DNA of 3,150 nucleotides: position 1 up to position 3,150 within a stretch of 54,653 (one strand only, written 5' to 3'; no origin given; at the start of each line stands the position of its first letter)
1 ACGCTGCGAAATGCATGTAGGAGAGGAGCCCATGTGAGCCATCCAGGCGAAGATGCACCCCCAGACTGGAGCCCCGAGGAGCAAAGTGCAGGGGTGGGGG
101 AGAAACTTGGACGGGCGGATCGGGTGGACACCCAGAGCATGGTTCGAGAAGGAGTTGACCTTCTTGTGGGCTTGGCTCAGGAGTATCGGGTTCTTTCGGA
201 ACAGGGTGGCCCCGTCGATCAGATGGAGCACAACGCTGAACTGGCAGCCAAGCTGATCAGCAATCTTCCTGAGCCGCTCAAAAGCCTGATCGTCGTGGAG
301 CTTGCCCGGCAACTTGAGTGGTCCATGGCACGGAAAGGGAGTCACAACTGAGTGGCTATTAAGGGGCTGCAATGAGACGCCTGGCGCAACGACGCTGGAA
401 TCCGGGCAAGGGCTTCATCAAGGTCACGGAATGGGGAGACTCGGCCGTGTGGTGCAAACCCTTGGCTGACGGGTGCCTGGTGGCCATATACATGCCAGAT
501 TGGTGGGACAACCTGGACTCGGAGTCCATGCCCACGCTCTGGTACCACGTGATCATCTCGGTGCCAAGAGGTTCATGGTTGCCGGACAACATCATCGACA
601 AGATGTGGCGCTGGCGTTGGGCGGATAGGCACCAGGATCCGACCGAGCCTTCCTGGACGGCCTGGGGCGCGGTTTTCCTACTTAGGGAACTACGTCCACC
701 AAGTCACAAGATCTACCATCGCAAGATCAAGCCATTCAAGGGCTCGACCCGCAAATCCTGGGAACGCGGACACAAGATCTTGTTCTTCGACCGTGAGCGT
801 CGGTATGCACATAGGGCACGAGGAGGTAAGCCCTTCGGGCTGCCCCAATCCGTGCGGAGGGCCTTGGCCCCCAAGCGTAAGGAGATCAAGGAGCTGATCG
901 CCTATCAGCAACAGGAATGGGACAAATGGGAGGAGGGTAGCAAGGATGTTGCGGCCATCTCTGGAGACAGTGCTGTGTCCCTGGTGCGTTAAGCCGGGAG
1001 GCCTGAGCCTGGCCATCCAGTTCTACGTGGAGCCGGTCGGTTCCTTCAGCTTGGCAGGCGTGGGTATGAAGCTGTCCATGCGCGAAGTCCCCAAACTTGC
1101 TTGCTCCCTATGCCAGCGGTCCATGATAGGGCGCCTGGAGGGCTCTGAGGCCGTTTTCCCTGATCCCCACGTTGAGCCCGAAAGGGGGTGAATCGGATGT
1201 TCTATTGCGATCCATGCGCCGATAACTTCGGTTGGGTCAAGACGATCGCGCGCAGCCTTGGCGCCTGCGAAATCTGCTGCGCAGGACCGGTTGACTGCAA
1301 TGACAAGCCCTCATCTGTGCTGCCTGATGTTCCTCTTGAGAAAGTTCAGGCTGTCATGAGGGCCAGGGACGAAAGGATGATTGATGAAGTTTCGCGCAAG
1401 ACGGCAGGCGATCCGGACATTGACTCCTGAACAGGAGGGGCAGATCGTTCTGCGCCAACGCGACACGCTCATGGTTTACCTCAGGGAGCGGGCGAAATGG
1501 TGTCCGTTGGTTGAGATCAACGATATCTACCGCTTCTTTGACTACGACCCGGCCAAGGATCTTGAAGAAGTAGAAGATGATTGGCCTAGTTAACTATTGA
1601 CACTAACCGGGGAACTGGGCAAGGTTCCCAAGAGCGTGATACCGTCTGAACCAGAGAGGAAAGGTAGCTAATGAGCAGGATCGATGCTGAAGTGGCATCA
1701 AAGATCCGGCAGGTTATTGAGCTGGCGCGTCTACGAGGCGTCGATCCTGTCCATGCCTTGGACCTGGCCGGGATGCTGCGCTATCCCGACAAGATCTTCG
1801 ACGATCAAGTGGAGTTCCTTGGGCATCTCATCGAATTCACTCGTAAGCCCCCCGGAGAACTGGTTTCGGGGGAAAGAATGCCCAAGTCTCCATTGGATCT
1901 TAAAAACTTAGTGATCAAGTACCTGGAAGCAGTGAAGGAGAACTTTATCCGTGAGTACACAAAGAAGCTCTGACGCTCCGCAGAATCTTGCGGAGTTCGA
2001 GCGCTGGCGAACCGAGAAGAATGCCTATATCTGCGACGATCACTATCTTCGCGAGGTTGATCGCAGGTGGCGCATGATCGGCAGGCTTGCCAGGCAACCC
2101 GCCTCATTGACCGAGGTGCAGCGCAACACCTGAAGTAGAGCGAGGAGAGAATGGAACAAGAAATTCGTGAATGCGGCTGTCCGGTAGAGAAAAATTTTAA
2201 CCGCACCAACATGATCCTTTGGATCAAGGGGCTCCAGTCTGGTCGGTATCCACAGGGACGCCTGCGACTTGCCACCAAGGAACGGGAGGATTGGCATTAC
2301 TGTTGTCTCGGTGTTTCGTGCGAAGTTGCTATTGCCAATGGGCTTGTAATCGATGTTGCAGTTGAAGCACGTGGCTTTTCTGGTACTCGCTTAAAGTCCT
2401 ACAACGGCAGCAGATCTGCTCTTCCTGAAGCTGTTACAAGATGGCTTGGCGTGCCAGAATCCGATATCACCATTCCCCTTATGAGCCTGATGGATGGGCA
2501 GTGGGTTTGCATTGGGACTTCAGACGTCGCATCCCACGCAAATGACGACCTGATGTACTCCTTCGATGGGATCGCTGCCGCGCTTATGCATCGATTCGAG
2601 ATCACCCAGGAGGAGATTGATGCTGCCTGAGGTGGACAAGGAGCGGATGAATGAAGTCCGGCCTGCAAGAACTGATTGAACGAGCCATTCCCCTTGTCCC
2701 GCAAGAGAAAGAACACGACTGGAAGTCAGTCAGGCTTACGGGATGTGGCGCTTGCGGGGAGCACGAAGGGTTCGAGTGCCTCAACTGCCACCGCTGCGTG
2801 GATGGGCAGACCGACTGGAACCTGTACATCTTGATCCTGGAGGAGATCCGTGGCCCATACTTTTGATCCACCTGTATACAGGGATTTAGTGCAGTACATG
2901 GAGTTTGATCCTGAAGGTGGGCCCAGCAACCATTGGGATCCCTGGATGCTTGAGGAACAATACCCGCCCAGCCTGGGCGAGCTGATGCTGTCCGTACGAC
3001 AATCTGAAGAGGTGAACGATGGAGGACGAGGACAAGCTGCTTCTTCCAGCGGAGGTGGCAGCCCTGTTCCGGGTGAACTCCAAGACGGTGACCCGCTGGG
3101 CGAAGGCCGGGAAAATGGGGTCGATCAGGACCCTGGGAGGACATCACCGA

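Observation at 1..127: Exact 127-bp terminal inverted repeat that duplicates an RBS and the first 31 codons of the two end-proximal genes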

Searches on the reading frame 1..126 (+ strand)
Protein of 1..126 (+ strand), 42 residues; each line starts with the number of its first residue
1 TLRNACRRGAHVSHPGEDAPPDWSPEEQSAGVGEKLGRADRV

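Call 61: search_protein_representatives(protein=window:1-126:+)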
Query: 42 residues. Proteins with E-value up to 0.001 (for the whole library): 6; up to 1e-10: 0; up to 1e-30: 0. The best 6 are listed.
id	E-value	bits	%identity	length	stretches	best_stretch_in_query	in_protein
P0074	5.7e-06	41.9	47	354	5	13-28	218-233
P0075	1.6e-05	40.5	39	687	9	8-38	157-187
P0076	2.1e-04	37.0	45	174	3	8-40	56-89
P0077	3.6e-04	36.3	40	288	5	12-30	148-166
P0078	6.4e-04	35.5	44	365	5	12-27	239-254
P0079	6.7e-04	35.5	43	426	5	12-32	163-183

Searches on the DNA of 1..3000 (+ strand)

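Call 4: search_dna_similar(query=window:1-3000:+, collection=phages, mode=near, max_rows=30)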
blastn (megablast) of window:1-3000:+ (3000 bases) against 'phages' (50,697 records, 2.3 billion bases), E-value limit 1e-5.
No match.

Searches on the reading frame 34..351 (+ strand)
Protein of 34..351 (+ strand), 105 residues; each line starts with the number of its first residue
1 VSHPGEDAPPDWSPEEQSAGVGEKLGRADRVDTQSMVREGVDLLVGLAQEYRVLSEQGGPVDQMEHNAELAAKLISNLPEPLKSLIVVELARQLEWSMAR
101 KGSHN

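Call 8: search_protein_families(library=pfam, proteins=[window:34-351:+], max_evalue=0.01)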
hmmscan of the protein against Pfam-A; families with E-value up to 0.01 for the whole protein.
window:34-351:+ (105 aa): 0 families

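Call 9: search_protein_families(library=phrogs, proteins=[window:34-351:+], max_evalue=0.001)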
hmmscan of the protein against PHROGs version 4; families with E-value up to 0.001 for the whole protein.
window:34-351:+ (105 aa): 0 families

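Call 12: find_encoding_contigs(protein=window:34-351:+, flank=10000, max_places=10)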
Protein window:34-351:+ (105 aa): no gene with exactly this product is on record in the collection.

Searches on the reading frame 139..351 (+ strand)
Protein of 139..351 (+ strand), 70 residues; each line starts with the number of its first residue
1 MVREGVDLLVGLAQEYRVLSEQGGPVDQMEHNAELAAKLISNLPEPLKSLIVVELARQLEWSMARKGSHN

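Call 91: list_cluster_members(proteins=[L049:1340-1753:+, L049:201-533:-, L049:2428-2778:+, L007:936-1361:+, L009:220-639:+, L011:232-648:+, L031:2674-3087:+, L031:1443-1973:-, window:139-351:+, window:53623-53835:-])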
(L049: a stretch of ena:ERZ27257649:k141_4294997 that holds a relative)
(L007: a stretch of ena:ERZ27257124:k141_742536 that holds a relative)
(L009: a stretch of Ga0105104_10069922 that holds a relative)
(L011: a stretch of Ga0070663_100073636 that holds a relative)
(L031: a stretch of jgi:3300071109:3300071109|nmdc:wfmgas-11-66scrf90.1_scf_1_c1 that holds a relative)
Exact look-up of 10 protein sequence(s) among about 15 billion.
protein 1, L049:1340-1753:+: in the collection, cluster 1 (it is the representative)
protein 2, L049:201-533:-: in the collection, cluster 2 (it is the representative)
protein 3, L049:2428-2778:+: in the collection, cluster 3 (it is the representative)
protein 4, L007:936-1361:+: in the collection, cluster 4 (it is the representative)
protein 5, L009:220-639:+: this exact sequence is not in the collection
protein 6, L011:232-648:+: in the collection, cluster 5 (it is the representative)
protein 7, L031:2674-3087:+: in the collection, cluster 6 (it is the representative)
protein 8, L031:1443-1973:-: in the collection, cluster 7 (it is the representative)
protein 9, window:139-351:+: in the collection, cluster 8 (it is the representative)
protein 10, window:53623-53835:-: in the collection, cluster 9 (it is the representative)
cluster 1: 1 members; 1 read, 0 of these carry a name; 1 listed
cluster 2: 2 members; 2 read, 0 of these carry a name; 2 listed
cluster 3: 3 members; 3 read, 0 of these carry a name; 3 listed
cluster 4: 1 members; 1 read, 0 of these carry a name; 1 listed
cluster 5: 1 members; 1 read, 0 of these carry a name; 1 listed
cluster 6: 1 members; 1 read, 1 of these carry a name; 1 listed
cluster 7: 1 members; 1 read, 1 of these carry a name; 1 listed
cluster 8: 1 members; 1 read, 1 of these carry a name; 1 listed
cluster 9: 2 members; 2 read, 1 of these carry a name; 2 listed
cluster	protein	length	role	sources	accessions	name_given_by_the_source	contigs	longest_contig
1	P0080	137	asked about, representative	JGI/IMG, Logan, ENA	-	-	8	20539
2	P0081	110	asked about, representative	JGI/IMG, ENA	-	-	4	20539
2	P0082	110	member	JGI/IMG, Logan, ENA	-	-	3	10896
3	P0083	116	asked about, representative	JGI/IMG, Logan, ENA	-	-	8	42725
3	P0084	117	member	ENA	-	-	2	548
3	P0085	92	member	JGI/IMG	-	-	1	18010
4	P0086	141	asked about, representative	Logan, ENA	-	-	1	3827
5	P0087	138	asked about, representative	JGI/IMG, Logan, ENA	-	-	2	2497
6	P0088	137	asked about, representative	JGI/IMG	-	hypothetical protein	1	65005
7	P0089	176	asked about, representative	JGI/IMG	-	hypothetical protein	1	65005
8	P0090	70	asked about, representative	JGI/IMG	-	hypothetical protein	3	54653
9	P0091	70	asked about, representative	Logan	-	-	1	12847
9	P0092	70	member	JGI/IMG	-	hypothetical protein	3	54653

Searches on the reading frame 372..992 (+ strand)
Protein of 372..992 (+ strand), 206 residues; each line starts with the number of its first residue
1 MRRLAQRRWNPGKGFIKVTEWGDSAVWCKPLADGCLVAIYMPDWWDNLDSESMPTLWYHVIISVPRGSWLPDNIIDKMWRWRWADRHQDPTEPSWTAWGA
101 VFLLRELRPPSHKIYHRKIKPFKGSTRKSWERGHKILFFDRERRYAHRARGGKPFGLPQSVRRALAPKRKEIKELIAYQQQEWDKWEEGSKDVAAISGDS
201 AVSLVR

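Call 20: find_encoding_contigs(protein=window:372-992:+, flank=10000, max_places=10)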
Protein window:372-992:+ (206 aa): 3 contigs read that carry it; 2 places shown.
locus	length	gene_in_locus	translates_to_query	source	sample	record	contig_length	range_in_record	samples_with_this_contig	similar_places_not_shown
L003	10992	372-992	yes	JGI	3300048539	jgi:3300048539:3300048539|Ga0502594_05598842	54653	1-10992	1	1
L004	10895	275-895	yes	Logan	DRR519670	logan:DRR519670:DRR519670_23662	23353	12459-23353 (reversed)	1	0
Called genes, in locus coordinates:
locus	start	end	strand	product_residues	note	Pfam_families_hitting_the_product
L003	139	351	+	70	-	-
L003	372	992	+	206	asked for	-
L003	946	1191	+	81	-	-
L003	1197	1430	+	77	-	-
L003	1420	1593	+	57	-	-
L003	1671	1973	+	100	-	-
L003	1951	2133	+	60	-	-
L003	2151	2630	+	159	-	PF26948:DUF8296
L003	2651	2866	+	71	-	-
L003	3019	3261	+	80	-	PF12728:HTH_17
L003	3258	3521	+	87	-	PF03118:RNA_pol_A_CTD (weak)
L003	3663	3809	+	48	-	-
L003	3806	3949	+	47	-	-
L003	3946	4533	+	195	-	PF13560:HTH_31 (faint), PF01381:HTH_3 (faint)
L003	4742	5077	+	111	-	-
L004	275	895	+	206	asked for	-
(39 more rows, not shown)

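Call 40: find_homologous_proteins(query=window:372-992:+, max_evalue=0.001)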
Query window:372-992:+ (206 aa): 1 proteins with E <= 0.001 among 99 candidates.
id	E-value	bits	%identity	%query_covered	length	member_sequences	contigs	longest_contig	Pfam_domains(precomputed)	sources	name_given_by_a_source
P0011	9.5e-141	485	100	100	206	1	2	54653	-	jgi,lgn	jgi:hypothetical protein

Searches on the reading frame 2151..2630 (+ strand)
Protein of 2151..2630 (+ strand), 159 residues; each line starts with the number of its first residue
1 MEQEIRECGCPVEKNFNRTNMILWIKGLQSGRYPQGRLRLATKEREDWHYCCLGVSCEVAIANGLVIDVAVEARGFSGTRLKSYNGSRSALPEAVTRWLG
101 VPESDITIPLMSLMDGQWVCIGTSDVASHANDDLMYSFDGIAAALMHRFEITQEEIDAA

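Call 57: search_protein_families(library=phrogs, proteins=[window:2151-2630:+], max_evalue=0.001)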
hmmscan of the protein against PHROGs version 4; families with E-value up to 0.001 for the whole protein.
window:2151-2630:+ (159 aa): 1 family
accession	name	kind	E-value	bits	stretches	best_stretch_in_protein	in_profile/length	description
phrog_18067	-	unknown function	1.6e-10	42.4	1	20-103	5-78/129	-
